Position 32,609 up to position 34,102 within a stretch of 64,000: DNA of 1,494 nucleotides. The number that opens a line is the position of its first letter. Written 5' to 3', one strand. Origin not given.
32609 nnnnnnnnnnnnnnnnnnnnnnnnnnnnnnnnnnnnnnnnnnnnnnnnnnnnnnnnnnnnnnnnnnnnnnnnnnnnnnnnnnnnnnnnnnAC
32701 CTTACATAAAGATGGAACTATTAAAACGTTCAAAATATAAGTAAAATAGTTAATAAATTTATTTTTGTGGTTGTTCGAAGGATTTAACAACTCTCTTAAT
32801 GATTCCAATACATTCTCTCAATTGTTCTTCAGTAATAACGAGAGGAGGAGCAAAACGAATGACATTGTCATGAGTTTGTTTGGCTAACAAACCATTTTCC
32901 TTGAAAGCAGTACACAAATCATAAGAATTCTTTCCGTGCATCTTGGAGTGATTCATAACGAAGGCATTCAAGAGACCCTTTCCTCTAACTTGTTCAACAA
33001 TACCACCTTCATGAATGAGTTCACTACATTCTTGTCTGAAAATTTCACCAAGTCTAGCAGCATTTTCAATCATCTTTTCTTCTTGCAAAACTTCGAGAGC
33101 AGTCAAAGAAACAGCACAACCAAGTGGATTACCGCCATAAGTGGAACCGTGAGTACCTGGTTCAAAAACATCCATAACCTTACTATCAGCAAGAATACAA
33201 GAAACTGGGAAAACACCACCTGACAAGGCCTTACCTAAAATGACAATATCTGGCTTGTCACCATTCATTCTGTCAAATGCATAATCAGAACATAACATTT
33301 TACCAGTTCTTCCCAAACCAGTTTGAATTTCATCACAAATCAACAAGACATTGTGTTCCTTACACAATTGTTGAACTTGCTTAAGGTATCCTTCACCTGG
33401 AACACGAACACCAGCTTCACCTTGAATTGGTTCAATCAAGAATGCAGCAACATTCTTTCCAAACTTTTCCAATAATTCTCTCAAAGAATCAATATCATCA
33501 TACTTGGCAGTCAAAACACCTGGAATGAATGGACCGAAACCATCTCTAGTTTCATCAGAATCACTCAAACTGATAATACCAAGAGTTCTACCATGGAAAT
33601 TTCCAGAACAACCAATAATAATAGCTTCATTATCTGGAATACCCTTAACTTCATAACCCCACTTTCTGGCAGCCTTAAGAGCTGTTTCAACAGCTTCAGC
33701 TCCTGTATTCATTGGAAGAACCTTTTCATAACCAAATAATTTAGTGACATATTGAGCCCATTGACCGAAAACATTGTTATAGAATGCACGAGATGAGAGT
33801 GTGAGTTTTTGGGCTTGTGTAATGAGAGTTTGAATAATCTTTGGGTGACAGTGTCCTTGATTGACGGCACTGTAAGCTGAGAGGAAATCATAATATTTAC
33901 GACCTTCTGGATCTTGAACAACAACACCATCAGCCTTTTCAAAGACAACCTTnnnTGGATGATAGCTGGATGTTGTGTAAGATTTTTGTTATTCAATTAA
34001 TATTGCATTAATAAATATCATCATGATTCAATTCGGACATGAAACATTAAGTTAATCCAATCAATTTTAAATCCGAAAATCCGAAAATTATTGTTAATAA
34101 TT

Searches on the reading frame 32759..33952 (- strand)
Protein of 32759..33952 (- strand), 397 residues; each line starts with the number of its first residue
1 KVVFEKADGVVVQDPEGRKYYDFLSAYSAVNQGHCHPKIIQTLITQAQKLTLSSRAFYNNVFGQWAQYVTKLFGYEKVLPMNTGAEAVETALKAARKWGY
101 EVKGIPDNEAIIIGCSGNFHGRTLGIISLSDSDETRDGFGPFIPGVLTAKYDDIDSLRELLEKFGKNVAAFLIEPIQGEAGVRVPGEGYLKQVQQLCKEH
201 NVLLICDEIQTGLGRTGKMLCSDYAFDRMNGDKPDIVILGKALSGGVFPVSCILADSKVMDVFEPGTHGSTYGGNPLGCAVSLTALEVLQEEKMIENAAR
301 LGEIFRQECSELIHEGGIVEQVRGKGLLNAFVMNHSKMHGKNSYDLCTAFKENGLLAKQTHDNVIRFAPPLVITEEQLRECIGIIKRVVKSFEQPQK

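Call 10: search_protein_families(library=pfam, proteins=[window:32759-33952:-])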
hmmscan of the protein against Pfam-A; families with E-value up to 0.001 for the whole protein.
window:32759-33952:- (397 aa): 1 family
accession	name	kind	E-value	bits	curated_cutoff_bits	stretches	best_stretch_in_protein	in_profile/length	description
PF00202.27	Aminotran_3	-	7.7e-126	420.5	30.5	1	2-389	11-403/403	Aminotransferase class-III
